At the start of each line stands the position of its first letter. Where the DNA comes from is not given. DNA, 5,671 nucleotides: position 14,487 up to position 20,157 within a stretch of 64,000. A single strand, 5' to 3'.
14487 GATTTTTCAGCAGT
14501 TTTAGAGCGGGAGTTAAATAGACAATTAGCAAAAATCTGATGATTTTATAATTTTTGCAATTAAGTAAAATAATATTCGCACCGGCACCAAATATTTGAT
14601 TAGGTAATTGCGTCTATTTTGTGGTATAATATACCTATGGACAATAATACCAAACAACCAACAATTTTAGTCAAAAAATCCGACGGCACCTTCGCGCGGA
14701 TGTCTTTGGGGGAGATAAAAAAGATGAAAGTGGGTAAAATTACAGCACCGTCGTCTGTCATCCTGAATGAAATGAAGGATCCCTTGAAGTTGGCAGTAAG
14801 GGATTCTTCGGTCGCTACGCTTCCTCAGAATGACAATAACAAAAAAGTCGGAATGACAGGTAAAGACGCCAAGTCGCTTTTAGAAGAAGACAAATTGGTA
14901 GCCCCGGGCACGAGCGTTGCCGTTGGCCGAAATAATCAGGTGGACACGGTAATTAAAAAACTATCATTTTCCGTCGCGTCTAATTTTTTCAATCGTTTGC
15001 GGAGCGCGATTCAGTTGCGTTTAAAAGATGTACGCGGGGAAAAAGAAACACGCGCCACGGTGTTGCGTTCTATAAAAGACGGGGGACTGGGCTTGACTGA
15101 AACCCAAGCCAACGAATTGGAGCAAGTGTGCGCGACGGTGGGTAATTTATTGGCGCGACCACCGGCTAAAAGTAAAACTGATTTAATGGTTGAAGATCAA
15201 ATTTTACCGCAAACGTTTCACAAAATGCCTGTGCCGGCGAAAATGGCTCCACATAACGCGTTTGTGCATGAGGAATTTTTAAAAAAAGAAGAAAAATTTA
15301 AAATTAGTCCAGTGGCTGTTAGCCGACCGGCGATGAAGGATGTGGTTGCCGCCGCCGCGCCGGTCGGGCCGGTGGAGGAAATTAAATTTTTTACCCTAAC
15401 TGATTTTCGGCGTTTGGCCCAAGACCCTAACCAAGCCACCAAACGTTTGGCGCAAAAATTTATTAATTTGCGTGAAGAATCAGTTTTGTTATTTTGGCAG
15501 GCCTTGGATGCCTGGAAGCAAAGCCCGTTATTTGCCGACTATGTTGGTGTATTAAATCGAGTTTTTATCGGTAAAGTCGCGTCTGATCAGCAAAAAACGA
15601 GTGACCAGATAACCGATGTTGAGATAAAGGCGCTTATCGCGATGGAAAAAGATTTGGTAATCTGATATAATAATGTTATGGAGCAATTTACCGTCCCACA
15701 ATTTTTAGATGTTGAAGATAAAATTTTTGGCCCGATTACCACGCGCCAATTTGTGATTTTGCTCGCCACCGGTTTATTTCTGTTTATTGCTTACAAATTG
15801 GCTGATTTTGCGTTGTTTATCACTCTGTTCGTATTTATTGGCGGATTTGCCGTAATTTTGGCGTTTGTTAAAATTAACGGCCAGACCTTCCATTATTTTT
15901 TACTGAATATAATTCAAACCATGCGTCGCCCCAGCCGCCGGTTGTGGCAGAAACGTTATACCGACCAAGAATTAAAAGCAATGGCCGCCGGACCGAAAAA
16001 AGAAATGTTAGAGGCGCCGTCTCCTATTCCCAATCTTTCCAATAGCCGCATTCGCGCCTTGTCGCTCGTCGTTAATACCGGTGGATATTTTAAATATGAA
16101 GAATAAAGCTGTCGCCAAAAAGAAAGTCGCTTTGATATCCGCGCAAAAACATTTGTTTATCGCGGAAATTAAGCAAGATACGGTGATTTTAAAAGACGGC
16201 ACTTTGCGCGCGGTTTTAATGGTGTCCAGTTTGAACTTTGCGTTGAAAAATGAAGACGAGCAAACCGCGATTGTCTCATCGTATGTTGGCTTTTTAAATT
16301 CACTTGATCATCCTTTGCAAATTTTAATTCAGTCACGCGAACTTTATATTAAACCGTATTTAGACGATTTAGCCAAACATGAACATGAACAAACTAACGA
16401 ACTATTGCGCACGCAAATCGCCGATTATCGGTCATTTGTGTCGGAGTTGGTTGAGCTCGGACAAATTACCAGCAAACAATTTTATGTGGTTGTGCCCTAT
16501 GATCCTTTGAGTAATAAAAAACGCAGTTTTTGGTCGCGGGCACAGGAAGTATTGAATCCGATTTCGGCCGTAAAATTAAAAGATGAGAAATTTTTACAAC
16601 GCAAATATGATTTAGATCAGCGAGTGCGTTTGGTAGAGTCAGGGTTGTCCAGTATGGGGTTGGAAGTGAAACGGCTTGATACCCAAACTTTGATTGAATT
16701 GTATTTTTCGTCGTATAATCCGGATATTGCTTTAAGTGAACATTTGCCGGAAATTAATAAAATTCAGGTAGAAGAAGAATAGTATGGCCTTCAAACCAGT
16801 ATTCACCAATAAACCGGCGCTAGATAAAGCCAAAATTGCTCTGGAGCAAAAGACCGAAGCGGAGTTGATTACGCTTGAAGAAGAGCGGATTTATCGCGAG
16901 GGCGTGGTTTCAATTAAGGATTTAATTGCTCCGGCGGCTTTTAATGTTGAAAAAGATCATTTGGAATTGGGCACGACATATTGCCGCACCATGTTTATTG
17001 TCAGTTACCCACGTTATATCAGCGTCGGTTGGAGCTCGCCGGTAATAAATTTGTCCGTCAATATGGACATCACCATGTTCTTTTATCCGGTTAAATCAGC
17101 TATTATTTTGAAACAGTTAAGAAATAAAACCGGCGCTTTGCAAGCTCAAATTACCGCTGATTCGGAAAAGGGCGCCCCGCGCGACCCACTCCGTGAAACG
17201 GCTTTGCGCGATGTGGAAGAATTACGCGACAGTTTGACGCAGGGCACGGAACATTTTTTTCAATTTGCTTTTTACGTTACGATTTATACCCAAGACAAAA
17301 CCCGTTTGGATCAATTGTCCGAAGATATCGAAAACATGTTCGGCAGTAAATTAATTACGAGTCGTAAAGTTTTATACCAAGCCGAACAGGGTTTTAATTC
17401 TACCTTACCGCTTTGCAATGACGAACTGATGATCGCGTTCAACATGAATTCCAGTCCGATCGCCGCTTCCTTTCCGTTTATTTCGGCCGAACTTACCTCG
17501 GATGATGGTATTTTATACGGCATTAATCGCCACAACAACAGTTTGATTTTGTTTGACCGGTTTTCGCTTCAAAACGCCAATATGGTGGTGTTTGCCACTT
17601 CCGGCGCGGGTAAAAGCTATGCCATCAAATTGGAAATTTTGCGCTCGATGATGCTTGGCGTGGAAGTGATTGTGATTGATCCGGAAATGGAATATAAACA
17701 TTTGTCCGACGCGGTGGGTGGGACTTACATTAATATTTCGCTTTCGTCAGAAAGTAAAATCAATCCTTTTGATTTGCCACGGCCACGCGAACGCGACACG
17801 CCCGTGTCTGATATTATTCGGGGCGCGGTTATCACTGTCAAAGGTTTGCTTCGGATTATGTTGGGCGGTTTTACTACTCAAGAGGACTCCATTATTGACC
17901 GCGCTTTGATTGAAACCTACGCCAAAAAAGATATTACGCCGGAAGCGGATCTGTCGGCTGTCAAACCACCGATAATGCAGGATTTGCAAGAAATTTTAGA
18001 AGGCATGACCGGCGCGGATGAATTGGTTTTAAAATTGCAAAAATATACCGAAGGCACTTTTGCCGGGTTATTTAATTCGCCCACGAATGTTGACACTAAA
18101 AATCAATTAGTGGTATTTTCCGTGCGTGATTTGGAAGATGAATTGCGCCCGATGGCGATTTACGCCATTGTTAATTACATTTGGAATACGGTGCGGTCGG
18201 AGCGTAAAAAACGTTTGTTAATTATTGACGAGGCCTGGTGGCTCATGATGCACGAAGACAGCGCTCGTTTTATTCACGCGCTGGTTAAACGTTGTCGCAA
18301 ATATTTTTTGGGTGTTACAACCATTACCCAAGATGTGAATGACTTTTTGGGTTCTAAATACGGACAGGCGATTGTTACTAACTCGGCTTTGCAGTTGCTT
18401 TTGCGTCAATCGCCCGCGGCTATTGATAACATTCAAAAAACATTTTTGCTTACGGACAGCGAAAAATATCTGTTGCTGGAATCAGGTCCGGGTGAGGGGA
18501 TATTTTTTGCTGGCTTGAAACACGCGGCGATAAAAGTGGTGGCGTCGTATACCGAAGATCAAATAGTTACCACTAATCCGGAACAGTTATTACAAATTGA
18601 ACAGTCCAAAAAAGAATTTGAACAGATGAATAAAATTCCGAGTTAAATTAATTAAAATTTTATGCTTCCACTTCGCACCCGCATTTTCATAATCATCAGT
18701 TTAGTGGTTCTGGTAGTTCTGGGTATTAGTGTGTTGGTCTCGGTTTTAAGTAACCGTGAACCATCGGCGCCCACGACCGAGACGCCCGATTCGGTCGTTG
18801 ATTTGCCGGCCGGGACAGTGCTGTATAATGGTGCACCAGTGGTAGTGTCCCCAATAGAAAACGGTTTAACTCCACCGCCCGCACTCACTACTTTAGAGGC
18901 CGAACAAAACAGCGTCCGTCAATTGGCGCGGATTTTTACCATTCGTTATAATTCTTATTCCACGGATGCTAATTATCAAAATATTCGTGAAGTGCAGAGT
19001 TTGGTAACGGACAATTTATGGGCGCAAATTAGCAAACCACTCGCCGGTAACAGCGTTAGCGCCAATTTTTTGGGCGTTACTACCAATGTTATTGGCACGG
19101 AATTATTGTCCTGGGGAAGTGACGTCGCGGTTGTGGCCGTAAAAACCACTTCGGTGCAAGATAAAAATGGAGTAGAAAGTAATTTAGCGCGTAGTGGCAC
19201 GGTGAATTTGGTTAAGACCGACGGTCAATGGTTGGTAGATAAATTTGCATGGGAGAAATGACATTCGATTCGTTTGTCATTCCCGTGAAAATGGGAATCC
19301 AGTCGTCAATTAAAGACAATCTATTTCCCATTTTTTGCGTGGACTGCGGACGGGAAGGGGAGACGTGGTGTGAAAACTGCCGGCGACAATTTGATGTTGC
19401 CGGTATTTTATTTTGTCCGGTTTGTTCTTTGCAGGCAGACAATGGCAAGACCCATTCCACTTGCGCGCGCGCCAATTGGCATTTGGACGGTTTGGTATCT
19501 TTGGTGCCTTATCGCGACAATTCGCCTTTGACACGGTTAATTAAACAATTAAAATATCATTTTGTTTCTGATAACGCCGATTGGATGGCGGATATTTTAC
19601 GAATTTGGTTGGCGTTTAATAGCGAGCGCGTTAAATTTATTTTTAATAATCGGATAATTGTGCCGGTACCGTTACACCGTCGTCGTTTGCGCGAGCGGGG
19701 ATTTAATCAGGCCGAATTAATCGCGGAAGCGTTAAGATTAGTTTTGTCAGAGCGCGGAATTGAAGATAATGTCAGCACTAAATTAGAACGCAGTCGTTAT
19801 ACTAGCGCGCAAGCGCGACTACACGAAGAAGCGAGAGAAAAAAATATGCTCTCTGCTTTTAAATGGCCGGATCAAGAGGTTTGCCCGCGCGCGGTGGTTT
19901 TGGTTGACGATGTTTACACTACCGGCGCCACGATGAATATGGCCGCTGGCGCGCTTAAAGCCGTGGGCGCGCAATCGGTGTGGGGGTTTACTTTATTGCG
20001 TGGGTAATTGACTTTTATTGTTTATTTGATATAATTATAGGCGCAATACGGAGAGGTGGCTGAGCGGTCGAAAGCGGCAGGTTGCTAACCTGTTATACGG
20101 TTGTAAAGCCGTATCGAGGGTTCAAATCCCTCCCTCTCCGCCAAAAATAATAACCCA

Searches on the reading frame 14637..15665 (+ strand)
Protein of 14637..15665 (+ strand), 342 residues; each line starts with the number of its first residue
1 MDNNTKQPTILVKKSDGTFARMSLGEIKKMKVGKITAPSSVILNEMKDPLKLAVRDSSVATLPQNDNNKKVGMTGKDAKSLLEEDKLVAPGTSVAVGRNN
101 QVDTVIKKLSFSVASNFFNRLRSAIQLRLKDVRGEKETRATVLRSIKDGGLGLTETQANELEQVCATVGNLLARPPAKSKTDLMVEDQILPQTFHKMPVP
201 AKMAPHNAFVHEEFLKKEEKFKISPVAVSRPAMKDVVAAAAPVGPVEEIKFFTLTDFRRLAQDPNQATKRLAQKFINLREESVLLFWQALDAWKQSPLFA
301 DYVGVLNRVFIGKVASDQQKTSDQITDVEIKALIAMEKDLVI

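Call 9: search_protein_families(library=pfam, proteins=[window:14637-15665:+], max_evalue=0.01)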
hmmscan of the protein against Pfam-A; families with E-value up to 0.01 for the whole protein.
window:14637-15665:+ (342 aa): 0 families

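Call 11: find_encoding_contigs(protein=window:14637-15665:+, flank=10000, max_places=10)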
Protein window:14637-15665:+ (342 aa): 5 contigs read that carry it; 1 place shown.
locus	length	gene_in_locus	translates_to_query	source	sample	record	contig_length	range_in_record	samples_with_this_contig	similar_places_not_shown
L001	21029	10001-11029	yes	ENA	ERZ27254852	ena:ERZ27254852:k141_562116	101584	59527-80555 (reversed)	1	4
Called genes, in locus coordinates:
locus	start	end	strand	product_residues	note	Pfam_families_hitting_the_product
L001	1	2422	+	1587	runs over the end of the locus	-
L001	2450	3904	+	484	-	-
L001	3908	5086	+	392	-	-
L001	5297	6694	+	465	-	PF13173:AAA_14, PF13635:DUF4143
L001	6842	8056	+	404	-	PF13173:AAA_14, PF13635:DUF4143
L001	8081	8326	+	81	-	-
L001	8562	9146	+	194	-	-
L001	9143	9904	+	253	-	PF08843:AbiEii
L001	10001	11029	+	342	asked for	-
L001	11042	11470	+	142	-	PF12666:PrgI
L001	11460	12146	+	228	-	PF26593:TraC-like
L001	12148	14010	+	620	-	PF01935:DUF87, PF12846:AAA_10 (faint), PF19044:P-loop_TraG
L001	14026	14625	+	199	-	-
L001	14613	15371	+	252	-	PF18912:DZR_2 (weak)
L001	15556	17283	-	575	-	-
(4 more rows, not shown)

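Call 12: find_homologous_proteins(query=window:14637-15665:+)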
Query window:14637-15665:+ (342 aa): 160 proteins with E <= 0.001 among 4108 candidates; the best 120 are listed.
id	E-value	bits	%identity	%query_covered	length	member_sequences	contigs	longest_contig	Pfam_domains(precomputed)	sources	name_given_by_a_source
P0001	4.7e-216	734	100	100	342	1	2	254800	-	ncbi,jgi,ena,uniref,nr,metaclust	ncbi:MAG: hypothetical protein A3J93_03705 [Candidatus Magasanikbacteria bacterium RIFOXYC2_FULL_42_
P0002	9.8e-125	434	60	100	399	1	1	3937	-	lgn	-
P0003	1.4e-72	263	46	98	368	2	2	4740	-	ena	-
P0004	7.6e-72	260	45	97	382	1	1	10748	-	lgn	-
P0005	3.6e-70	255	42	98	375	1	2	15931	-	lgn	-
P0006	5.1e-68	248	44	98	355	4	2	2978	-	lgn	-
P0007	1.0e-65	240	43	99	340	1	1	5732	-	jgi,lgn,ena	-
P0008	1.1e-65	240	44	98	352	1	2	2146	-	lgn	-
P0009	2.1e-64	236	40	98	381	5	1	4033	-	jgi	-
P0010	3.6e-63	232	43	98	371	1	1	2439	-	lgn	-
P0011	6.0e-63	231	40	98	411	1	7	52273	-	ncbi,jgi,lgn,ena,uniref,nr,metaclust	ncbi:MAG: hypothetical protein A2538_04010 [Candidatus Magasanikbacteria bacterium RIFOXYD2_FULL_41_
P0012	2.1e-61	226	39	99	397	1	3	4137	-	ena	-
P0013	1.0e-59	220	43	97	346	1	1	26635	-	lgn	-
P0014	1.2e-59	220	44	97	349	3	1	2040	-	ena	-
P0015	7.1e-59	218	40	100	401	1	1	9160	-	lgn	-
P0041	2.9e-48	183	38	99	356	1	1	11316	-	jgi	jgi:hypothetical protein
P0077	1.0e-44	171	46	38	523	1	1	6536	-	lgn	-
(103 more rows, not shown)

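Call 16: find_related_loci(query=A2, collection=genome_contigs, flank=10000)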
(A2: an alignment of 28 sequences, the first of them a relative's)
Query A2 (342 aa) in genome_contigs; peptide patterns used: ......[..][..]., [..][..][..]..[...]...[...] (x = any residue, [..] = any of these).
330 stretches matched a pattern; 78 encode a relative of the query (tblastn E <= 1e-3); 78 distinct loci.
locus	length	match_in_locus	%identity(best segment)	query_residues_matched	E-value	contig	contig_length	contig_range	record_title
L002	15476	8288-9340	44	7-342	5e-75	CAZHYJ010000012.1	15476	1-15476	MAG TPA_asm: uncultured Gammaproteobacteria bacterium isolate SRP263991_co7_335 genome assembly, contig: NODE_6831_lengt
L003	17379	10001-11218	40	7-340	1e-72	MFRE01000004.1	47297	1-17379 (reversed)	MAG: Candidatus Magasanikbacteria bacterium RIFOXYD2_FULL_41_14 rifoxyd2_full_scaffold_128, whole genome shotgun sequenc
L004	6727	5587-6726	41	7-340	5e-69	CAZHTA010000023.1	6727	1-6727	MAG TPA_asm: uncultured Gammaproteobacteria bacterium isolate SRP272421_co2_50 genome assembly, contig: NODE_45629_lengt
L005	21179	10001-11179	40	2-340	4e-68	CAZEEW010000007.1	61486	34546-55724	MAG TPA_asm: uncultured Gammaproteobacteria bacterium isolate SRP093185_co1_62 genome assembly, contig: NODE_171_length_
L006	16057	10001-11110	40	1-340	5e-64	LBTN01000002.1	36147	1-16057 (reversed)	MAG: Candidatus Magasanikbacteria bacterium GW2011_GWA2_37_8 US58_C0002, whole genome shotgun sequence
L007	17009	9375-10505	37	2-340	1e-62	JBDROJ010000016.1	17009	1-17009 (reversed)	MAG: bacterium isolate MEGAHIT-group-1.947 k141_11774904, whole genome shotgun sequence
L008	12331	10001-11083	37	10-340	4e-60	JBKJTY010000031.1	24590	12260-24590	MAG: Candidatus Magasanikiibacteriota bacterium isolate ant_bin.642 S1Ck117_5088154_flag_1_multi_10.0000_len_24590, whol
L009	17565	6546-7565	36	5-340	3e-58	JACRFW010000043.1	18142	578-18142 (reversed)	MAG: Candidatus Magasanikbacteria bacterium isolate NC_groundwater_1735_Pr3_B-0.1um_49_411 SR-2_scaffold_141_2808421, wh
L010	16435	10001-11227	36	1-342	1e-56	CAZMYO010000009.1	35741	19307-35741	MAG TPA_asm: uncultured Gammaproteobacteria bacterium isolate binchicken_co203_87 genome assembly, contig: k141_4760140,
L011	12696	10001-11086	38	2-340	9e-56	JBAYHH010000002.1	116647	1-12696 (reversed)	MAG: Candidatus Magasanikiibacteriota bacterium isolate SO_2016_GW1_145 scaffold00361_OW334_2016, whole genome shotgun s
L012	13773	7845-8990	41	2-340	3e-62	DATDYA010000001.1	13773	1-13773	MAG TPA_asm: Patescibacteria group bacterium isolate SMAG_U8153 k141_797284, whole genome shotgun sequence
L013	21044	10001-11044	37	7-342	6e-55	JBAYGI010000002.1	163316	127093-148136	MAG: Candidatus Magasanikiibacteriota bacterium isolate SO_2016_GW1_121 scaffold00192_OW334_2016, whole genome shotgun s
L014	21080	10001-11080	36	1-340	8e-55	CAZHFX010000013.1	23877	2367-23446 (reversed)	MAG TPA_asm: uncultured Gammaproteobacteria bacterium isolate SRP062349_co5_171 genome assembly, contig: NODE_596_length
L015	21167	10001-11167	38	2-340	2e-54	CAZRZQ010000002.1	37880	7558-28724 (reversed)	MAG TPA_asm: uncultured Gammaproteobacteria bacterium isolate SRP062349_co1_291 genome assembly, contig: NODE_118_length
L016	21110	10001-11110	35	1-342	4e-54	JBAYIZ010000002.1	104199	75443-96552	MAG: Candidatus Magasanikiibacteriota bacterium isolate SO_2016_GW1_43 scaffold00446_OW334_2016, whole genome shotgun se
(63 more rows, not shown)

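Call 19: find_encoding_contigs(protein=P0002, flank=10000, max_places=5)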
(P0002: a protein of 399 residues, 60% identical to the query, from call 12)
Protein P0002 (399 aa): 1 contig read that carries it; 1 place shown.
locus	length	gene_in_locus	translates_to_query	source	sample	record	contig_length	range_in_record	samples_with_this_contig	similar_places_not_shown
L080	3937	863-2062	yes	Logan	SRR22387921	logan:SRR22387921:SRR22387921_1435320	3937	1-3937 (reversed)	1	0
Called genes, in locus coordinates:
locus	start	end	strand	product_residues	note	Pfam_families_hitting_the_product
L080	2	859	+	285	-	?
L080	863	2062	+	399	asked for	-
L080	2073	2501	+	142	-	PF12666:PrgI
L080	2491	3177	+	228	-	PF26593:TraC-like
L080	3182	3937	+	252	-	?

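Call 20: find_encoding_contigs(protein=P0012, flank=10000, max_places=5)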
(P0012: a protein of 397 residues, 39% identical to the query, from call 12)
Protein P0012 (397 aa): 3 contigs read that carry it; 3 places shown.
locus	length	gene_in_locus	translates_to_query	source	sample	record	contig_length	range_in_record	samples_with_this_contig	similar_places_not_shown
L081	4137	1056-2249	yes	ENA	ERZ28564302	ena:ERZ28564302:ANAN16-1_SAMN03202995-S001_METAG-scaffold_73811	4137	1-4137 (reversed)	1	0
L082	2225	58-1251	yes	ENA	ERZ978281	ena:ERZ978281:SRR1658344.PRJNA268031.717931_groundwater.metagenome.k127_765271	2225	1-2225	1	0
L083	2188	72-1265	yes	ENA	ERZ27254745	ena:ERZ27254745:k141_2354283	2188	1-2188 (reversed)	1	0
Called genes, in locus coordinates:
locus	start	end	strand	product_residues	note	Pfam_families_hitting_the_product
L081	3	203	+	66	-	?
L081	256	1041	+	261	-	-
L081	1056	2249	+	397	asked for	-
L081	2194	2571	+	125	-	PF01541:GIY-YIG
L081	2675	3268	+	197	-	-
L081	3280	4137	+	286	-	?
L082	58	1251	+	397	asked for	-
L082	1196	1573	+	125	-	PF01541:GIY-YIG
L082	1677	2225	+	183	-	?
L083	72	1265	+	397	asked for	-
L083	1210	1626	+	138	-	PF01541:GIY-YIG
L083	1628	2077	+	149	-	PF12666:PrgI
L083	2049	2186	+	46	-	?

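Call 45: search_protein_families(library=pfam, proteins=[L081:3-203:+], max_evalue=0.1)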
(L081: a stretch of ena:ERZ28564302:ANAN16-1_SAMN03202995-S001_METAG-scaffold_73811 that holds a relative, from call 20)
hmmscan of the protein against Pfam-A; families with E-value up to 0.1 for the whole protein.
L081:3-203:+ (66 aa): 0 families

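Call 52: search_protein_families(library=padloc, proteins=[L080:2-859:+, window:14637-15665:+], max_evalue=0.01)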
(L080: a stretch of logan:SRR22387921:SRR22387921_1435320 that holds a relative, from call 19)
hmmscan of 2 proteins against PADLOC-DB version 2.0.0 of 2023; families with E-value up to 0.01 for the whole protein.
L080:2-859:+ (285 aa): 3 families
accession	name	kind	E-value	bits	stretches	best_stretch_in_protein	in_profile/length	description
PDLC04790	PDC-S01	-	1.1e-31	108.1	1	5-238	124-371/422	-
PDLC04787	PDC-S01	-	1.1e-27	95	1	8-282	139-407/412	-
PDLC04789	PDC-S01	-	4.5e-27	93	1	6-268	119-373/375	-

window:14637-15665:+ (342 aa): 0 families

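Call 54: find_encoding_contigs(protein=P0015, flank=6000, max_places=3)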
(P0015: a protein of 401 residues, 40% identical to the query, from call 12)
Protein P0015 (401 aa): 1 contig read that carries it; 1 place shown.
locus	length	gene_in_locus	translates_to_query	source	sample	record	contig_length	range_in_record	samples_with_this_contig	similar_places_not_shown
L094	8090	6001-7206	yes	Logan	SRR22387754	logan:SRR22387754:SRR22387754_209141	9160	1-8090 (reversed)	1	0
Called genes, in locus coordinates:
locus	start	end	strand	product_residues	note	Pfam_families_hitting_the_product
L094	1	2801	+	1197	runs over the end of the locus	-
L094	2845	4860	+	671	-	-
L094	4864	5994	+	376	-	-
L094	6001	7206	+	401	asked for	-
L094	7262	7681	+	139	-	PF12666:PrgI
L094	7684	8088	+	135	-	?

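Call 55: find_encoding_contigs(protein=P0041, flank=6000, max_places=3)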
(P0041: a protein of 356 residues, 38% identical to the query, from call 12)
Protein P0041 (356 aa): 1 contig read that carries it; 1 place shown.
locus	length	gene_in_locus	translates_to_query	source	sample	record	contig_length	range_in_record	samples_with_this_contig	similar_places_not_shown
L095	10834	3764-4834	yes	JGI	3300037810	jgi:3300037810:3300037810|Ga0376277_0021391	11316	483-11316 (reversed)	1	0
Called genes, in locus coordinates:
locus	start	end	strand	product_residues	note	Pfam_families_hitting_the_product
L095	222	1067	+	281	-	PF02498:Bro-N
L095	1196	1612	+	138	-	-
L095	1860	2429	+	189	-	PF12686:DUF3800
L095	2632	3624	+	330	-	-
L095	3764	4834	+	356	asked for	-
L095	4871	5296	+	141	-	PF12666:PrgI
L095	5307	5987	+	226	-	PF26593:TraC-like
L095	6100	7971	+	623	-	PF01935:DUF87 (weak), PF12846:AAA_10, PF19044:P-loop_TraG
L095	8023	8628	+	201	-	-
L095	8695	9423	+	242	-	PF00156:Pribosyltran (faint)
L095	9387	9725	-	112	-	-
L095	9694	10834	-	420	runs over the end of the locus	-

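Call 56: find_encoding_contigs(protein=P0077, flank=6000, max_places=3)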
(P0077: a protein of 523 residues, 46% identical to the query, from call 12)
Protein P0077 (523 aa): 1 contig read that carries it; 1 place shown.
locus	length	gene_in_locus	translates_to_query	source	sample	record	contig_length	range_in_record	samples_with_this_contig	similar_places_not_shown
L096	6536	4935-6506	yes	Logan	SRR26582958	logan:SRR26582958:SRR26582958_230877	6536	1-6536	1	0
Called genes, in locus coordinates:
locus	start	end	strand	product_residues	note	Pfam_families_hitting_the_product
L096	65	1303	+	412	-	-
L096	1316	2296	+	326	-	-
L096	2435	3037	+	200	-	PF01936:NYN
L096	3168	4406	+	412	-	PF00892:EamA, PF01687:Flavokinase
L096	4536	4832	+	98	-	PF01541:GIY-YIG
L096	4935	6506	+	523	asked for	-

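Call 83: search_solved_structures(query=A2, max_evalue=1)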
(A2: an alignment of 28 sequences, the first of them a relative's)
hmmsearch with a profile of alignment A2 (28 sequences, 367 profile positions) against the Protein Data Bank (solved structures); distinct sequences matched with E-value up to 1: 0.

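Call 84: search_protein_families(library=ncbifam, proteins=[window:14637-15665:+], max_evalue=0.01)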
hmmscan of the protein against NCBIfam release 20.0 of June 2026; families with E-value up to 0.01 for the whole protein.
window:14637-15665:+ (342 aa): 0 families

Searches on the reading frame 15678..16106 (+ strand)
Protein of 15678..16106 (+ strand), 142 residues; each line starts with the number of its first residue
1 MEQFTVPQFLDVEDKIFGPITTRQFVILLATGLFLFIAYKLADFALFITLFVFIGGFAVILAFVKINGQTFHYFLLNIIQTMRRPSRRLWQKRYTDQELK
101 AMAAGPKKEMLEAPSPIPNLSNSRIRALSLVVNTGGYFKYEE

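Call 9: search_protein_families(library=pfam, proteins=[window:15678-16106:+], max_evalue=0.01)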
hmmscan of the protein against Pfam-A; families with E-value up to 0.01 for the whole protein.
window:15678-16106:+ (142 aa): 1 family
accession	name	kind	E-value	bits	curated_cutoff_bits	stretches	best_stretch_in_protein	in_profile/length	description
PF12666.12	PrgI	-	3.4e-11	44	27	1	11-89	8-90/91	PrgI family protein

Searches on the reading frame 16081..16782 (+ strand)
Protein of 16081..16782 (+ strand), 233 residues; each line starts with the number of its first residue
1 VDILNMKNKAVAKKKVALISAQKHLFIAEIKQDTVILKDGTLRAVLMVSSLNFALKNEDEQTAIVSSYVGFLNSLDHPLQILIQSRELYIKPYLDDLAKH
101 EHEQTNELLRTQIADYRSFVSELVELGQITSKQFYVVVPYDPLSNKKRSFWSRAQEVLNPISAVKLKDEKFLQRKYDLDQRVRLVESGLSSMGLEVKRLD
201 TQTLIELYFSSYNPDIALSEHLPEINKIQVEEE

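Call 9: search_protein_families(library=pfam, proteins=[window:16081-16782:+], max_evalue=0.01)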
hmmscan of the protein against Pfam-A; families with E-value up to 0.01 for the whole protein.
window:16081-16782:+ (233 aa): 1 family
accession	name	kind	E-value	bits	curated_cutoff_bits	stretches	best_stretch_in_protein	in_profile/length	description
PF11130.14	TraC_F_IV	-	0.00028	20.5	28.1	1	36-223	18-181/375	TraC protein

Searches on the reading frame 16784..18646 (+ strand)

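Call 10: search_protein_families(library=pfam, proteins=[window:16784-18646:+], max_evalue=0.01)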
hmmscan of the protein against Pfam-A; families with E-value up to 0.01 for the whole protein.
window:16784-18646:+ (620 aa): 4 families
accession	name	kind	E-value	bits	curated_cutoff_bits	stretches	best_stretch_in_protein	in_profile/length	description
PF19044.6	P-loop_TraG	-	5e-29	101.6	25.8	1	262-566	27-344/413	TraG P-loop domain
PF12846.13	AAA_10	-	8.4e-10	38.7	27.5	2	263-314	20-74/362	AAA-like domain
PF01935.23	DUF87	-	4.8e-08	33.8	23.2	1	267-331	26-92/220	Helicase HerA, central domain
PF13401.12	AAA_22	-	0.0022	18.8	27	0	461-502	70-109/130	AAA domain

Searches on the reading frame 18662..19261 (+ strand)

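Call 10: search_protein_families(library=pfam, proteins=[window:18662-19261:+], max_evalue=0.01)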
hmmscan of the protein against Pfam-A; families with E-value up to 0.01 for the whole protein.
window:18662-19261:+ (199 aa): 1 family
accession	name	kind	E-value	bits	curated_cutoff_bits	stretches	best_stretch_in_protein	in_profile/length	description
PF08332.16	CaMKII_AD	-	0.00076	20.1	22.1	1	135-192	61-119/128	Calcium/calmodulin dependent protein kinase II association domain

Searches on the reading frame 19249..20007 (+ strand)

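Call 10: search_protein_families(library=pfam, proteins=[window:19249-20007:+], max_evalue=0.01)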
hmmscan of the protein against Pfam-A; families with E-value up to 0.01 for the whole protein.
window:19249-20007:+ (252 aa): 2 families
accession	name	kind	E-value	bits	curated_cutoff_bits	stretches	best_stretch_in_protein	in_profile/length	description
PF18912.6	DZR_2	-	1.5e-05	25.2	27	1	23-72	3-55/56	Double zinc ribbon domain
PF00156.33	Pribosyltran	-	4.9e-05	23.1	26.3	1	215-244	89-118/158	Phosphoribosyl transferase domain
